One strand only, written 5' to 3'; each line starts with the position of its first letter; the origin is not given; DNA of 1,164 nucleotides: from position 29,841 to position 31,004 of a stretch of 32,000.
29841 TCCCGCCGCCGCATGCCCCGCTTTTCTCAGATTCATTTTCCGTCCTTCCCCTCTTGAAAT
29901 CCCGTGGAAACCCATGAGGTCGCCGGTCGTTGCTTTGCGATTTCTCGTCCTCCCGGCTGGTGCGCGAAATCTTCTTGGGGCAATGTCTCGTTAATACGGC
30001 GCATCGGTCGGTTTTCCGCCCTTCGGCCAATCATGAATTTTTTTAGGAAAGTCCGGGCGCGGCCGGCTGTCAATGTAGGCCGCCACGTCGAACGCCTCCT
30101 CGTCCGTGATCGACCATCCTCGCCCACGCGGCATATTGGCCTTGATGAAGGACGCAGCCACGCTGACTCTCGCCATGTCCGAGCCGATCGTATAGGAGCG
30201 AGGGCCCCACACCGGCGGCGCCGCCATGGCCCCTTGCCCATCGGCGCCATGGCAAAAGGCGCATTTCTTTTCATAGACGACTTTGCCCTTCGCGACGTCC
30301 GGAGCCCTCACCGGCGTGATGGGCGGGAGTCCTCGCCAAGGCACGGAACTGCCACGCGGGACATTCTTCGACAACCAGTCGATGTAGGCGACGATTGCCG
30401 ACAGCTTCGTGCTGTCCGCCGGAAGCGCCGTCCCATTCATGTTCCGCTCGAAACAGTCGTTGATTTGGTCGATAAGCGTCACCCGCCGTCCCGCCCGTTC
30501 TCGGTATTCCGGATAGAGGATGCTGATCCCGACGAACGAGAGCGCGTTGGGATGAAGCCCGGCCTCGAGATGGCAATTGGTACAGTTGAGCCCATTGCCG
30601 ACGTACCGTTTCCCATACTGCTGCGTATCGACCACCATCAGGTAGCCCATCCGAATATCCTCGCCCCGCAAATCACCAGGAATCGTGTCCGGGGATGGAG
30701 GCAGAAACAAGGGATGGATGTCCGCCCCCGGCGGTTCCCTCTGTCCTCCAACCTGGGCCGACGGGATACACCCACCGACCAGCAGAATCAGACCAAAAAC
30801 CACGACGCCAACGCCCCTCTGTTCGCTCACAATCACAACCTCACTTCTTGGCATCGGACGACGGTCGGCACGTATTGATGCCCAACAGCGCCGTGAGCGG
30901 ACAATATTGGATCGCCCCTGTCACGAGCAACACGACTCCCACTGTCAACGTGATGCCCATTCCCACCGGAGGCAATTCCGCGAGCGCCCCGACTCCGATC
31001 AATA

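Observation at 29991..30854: Dihaem lipoprotein with a TsdA-type His/Cys and His/Met(Asn) ligand pattern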

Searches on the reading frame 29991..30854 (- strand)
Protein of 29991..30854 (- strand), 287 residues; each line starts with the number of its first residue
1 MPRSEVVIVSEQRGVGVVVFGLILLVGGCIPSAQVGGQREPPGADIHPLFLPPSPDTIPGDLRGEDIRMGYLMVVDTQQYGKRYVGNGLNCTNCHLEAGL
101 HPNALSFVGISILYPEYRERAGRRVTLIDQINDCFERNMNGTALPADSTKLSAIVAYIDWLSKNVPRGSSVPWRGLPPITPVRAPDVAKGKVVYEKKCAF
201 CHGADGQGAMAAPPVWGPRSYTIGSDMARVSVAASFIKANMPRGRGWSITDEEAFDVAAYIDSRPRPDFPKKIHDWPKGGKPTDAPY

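Call 3: search_protein_families(library=pfam, proteins=[window:29991-30854:-], max_evalue=1)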
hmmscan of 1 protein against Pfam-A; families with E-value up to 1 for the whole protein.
window:29991-30854:- (287 aa): 8 families
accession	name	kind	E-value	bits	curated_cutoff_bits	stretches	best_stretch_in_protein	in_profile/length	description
PF13442.11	Cytochrome_CBB3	-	1.1e-13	51.8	27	2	186-261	2-68/68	Cytochrome C oxidase, cbb3-type, subunit III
PF21342.2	SoxA-TsdA_cyt-c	-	4.5e-13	49.4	27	1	87-166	13-87/88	SoxA/TsdA, cytochrome c domain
PF00034.26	Cytochrom_C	-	1.4e-09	39.6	21.3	1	187-263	1-88/90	Cytochrome c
PF05767.17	Pox_A14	-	0.041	14.5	27.7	0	151-195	24-66/93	Poxvirus virion envelope protein A14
PF14495.11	Cytochrom_C550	-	0.047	13.8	27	0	185-203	24-42/136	Cytochrome c-550 domain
PF14522.11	Cytochrome_C7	-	0.11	12.8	24.8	0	85-97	9-22/67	Cytochrome c7 and related cytochrome c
PF09699.15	Paired_CXXCH_1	-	0.11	12.6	20.6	0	88-100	7-18/41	Doubled CXXCH motif (Paired_CXXCH_1)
PF22113.1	Mtrc-MtrF_II-IV_dom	-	0.16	11.9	30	0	192-205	3-166/176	Outer membrane cytochrome MtrC/MtrF-like, domains II/IV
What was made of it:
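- On TsdA (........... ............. / tetrathionate reductase): PF21342 scores 49.4 bits (cut-off 27) and PF13442 scores 51.8 bits (call 3).
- Pfam SoxA-TsdA_cyt-c above its gathering score (call 3).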

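Call 4: search_protein_families(library=ncbifam, proteins=[window:29991-30854:-], max_evalue=1)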
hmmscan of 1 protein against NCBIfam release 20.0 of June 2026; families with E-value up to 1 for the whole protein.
window:29991-30854:- (287 aa): 16 families
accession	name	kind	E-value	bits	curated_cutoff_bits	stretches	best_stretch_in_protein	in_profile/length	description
TIGR04484.1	thiosulf_SoxA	equivalog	6.6e-09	35.4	110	1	105-167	33-95/212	sulfur oxidation c-type cytochrome SoxA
NF011054.0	PRK14486.1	equivalog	4.8e-08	32.9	447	1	146-264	171-290/294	putative bifunctional cbb3-type cytochrome c oxidase subunit II/cytochrome c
NF050122.1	bc1_QcrC_actin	exception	7e-07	28.8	200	1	185-264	39-117/253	cytochrome bc1 complex diheme cytochrome c subunit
TIGR02603.1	CxxCH_TIGR02603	domain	2.7e-05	24.2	68.15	1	185-214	1-30/134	putative heme-binding domain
NF045774.1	cytochro_C551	exception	4.7e-05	23.3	118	1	188-262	40-107/110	cytochrome c551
TIGR00782.1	ccoP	equivalog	0.00026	20.4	179.95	1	188-213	108-133/285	cytochrome-c oxidase, cbb3-type subunit III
NF033864.1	cytochrome579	equivalog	0.0005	19.9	280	1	152-222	14-88/179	cytochrome 579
NF045930.1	Cytc6PetJCyano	equivalog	0.0023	17.9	135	1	179-208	20-48/110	cytochrome c6 PetJ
NF040606.1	CytoC_perox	subfamily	0.0056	15.9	150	1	181-209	292-320/524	di-heme-cytochrome C peroxidase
NF041895.1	choice_anch_V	domain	0.0068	16.5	42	0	82-106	22-42/150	choice-of-anchor V domain-containing protein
NF045773.1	cytochro_C550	exception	0.0077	16.2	125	1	188-217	50-78/118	cytochrome c550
TIGR01904.2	GSu_C4xC__C2xCH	domain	0.043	13.6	27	0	198-217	24-45/73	CxxxxCH/CxxCH domain c-type cytochrome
NF009074.0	PRK12409.1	equivalog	0.073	12.2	494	1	154-192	334-375/410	D-amino acid dehydrogenase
TIGR04494.1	c550_PedF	equivalog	0.076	12.9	122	1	187-215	51-79/133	cytochrome c-550 PedF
TIGR03874.1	4cys_cytochr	equivalog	0.1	12.4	161.75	1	193-215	39-61/143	c-type cytochrome, methanol metabolism-related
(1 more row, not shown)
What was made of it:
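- On SoxA (SoxAX complex): TIGR04484 scores 35.4 bits against a cut-off of 110 (call 4).
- There is a weak NCBIfam hit to bc1_QcrC_actin at 28.8 bits (call 4).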

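Call 5: search_solved_structures(query=window:29991-30854:-, max_evalue=1, show_alignments=4)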
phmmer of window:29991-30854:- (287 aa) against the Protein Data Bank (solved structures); distinct sequences matched with E-value up to 1: 64 (the best 60 are shown).
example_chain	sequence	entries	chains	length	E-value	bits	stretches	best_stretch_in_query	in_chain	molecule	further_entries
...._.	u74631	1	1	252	1.1e-54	188.9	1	53-274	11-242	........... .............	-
4wq7_A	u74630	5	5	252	7.7e-54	186.2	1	53-274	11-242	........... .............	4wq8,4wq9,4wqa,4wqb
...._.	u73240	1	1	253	7.8e-54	186.1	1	52-273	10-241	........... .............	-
4wqd_A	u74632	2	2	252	8.1e-54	186.1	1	53-274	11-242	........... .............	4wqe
5lo9_A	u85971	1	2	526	1.2e-40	142.9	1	44-271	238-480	Cytochrome C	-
3mk7_C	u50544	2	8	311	4.3e-09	39.2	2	182-263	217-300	Cytochrome c oxidase, cbb3-type, subunit P | Cbb3-type cytochrome c oxidase subunit CcoP1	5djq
8smr_G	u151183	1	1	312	1.4e-07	34.3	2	185-261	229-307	Cbb3-type cytochrome c oxidase subunit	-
8snh_G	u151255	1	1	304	8e-07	31.8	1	184-243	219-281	Cbb3-type cytochrome c oxidase subunit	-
8yts_A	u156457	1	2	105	8.9e-07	31.6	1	182-263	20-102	Cytochrome C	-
7rh5_O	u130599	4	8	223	1.1e-06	31.4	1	181-263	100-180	Cytochrome bc1 complex cytochrome c subunit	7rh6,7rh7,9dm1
6hwh_M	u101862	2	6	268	1.5e-06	30.9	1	181-263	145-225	Cytochrome bc1 complex cytochrome c subunit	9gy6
8ovc_O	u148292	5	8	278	1.7e-06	30.7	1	181-263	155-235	Cytochrome bc1 complex cytochrome c subunit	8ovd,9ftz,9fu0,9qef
6adq_C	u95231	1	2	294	2e-06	30.4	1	181-263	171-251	Cytochrome bc1 complex cytochrome c subunit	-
6h5l_B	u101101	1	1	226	4.2e-06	29.4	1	188-234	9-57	Conserved hypothetical cytochrome protein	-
9wcx_U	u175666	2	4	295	4.6e-06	29.3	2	182-265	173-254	Cytochrome bc1 complex cytochrome c subunit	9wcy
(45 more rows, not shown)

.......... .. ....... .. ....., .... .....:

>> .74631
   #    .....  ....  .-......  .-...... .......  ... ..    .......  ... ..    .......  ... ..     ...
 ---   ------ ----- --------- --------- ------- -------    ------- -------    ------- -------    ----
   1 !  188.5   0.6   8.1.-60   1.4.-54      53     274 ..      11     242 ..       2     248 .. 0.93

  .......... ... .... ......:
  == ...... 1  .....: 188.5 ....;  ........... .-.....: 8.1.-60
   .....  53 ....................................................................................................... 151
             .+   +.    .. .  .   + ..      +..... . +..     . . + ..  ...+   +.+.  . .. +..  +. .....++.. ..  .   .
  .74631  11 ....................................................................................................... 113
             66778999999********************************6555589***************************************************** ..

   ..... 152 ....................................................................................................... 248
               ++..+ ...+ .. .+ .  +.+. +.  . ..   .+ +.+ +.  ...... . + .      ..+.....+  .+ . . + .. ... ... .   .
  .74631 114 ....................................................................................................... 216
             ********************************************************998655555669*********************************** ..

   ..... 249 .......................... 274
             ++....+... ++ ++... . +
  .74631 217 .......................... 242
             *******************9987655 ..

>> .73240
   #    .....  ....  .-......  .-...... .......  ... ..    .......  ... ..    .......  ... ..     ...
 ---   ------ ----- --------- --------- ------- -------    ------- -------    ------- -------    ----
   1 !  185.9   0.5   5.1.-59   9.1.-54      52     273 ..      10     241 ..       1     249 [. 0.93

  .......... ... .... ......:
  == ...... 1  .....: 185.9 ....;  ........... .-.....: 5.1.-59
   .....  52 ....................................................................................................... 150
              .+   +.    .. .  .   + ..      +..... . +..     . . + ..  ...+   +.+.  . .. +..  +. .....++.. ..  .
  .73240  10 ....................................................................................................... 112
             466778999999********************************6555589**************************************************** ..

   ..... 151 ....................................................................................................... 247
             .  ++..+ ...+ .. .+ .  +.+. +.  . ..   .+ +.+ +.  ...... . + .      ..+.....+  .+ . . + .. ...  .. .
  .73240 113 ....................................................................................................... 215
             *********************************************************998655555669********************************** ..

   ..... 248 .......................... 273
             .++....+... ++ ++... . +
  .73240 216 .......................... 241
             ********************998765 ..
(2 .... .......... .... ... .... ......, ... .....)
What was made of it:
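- Closest known: SoxA of the SoxAX thiosulfate-oxidising complex. Same: SoxA shares the Cys-ligated catalytic domain (Pfam PF21342; PDB 1H31, E 5e-4; calls 3, 5).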
